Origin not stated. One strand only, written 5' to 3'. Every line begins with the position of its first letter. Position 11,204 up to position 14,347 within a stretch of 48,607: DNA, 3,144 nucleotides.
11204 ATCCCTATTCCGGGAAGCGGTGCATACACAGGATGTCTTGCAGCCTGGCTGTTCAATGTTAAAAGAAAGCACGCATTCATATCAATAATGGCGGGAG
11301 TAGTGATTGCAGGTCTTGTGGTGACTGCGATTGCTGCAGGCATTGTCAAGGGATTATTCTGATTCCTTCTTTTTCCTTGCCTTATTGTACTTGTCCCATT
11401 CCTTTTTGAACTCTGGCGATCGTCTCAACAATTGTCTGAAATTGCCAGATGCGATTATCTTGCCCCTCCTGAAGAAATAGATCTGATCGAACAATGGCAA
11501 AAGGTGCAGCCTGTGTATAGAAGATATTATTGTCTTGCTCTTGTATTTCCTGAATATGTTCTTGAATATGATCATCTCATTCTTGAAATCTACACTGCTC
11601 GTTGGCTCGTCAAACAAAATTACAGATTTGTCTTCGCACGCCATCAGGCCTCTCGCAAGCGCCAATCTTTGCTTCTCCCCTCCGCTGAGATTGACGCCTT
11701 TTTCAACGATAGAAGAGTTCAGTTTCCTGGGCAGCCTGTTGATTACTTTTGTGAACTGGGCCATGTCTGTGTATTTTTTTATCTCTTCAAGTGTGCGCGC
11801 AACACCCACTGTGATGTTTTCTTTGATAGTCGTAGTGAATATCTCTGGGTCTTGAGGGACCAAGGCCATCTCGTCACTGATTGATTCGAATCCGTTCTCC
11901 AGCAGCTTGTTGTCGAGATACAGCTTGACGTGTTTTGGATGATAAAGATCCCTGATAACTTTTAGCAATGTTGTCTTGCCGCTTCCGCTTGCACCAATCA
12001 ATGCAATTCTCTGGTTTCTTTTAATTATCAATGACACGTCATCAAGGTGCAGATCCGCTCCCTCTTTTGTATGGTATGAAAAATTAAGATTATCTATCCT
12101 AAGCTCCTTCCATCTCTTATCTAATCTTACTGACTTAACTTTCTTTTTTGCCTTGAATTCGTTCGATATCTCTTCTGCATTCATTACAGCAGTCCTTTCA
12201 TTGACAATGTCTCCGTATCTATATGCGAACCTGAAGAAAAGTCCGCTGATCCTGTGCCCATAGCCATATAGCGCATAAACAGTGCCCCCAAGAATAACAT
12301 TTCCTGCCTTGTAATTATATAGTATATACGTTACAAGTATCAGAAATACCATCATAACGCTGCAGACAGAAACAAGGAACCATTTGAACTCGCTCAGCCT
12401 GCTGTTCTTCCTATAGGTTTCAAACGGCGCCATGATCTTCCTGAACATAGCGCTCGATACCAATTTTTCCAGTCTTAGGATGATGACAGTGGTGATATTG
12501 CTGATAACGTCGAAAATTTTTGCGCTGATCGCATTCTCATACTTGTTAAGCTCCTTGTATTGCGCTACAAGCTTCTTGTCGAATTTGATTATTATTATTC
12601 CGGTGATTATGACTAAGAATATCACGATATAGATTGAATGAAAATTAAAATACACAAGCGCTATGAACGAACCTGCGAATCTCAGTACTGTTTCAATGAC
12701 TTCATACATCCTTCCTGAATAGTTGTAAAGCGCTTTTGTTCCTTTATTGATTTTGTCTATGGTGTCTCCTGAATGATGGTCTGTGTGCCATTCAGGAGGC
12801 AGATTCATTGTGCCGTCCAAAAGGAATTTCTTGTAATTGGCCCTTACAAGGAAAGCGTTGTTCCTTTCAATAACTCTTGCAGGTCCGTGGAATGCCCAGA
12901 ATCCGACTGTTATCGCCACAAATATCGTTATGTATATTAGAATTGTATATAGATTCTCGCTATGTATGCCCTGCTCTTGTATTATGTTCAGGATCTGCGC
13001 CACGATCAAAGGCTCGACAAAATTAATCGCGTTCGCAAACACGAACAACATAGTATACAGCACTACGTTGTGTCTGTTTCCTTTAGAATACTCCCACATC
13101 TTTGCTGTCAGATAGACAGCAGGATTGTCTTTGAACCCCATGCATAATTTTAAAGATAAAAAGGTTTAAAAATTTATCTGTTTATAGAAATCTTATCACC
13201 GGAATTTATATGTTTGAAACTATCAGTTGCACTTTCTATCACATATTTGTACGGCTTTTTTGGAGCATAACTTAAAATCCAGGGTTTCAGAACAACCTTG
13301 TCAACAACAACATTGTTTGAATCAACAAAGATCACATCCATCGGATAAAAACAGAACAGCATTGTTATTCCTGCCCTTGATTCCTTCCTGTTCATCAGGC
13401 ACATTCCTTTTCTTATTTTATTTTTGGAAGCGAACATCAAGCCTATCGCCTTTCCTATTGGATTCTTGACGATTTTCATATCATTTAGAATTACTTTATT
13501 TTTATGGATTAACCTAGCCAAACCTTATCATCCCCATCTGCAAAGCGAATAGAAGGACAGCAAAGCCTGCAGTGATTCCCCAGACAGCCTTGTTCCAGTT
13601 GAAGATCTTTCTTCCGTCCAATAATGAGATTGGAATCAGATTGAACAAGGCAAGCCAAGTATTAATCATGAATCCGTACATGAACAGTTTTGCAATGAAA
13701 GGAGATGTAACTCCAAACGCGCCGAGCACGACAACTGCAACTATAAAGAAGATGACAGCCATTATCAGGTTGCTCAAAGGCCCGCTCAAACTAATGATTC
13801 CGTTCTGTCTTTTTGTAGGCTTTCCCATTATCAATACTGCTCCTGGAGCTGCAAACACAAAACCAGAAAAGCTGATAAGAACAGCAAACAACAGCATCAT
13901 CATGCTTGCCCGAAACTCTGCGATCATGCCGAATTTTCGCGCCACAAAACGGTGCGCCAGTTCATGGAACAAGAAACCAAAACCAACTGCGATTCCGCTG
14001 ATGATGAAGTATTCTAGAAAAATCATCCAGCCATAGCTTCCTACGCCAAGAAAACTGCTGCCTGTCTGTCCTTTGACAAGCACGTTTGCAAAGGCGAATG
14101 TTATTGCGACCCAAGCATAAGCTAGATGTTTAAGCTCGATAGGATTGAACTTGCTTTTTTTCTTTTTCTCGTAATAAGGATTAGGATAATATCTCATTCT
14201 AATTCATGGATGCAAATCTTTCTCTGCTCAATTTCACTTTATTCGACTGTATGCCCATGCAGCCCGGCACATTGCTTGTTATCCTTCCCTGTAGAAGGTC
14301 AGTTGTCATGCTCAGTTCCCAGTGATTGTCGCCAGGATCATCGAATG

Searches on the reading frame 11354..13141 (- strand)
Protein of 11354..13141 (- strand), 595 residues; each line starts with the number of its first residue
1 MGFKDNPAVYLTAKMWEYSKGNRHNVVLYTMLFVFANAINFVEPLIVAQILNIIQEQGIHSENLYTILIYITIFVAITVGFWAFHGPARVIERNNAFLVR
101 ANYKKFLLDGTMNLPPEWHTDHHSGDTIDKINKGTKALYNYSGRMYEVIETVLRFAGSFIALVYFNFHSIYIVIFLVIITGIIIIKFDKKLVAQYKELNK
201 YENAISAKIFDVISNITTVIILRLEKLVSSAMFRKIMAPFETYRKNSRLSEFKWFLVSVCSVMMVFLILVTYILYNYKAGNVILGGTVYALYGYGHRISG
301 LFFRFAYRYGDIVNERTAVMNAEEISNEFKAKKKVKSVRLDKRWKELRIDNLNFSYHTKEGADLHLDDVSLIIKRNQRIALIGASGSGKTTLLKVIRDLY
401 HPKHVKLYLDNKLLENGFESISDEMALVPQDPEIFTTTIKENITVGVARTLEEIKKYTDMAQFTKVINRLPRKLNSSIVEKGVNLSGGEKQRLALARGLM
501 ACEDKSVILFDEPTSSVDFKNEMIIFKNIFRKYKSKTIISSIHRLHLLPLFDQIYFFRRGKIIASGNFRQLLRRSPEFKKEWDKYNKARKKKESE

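Call 47: search_protein_families(library=pfam, proteins=[window:11354-13141:-], max_evalue=0.00001)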
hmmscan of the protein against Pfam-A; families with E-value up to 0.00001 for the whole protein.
window:11354-13141:- (595 aa): 3 families
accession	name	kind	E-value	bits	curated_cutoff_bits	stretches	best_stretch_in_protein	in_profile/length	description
PF00005.33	ABC_tran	-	5.8e-26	92.2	25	1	366-515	1-137/137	ABC transporter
PF00664.28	ABC_membrane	-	5.6e-11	43.1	28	1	27-271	2-248/274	ABC transporter transmembrane region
PF13304.12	AAA_21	-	7.6e-07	29.9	27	0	380-399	3-22/304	AAA domain, putative AbiEii toxin, Type IV TA system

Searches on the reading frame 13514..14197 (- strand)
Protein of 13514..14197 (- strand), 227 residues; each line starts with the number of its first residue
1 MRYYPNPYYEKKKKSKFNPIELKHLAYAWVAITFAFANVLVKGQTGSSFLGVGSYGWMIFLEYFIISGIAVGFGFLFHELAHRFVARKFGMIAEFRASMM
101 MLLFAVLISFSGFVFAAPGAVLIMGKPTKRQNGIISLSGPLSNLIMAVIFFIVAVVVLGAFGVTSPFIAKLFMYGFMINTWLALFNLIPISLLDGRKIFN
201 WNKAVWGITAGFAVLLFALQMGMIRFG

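Call 48: search_protein_families(library=pfam, proteins=[window:13514-14197:-], max_evalue=0.00001)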
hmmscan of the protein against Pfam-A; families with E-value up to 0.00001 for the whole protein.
window:13514-14197:- (227 aa): 1 family
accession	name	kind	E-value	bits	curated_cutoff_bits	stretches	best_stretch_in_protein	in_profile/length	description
PF02163.28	Peptidase_M50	-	1.8e-12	47.5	27.2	1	69-200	4-191/221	Peptidase family M50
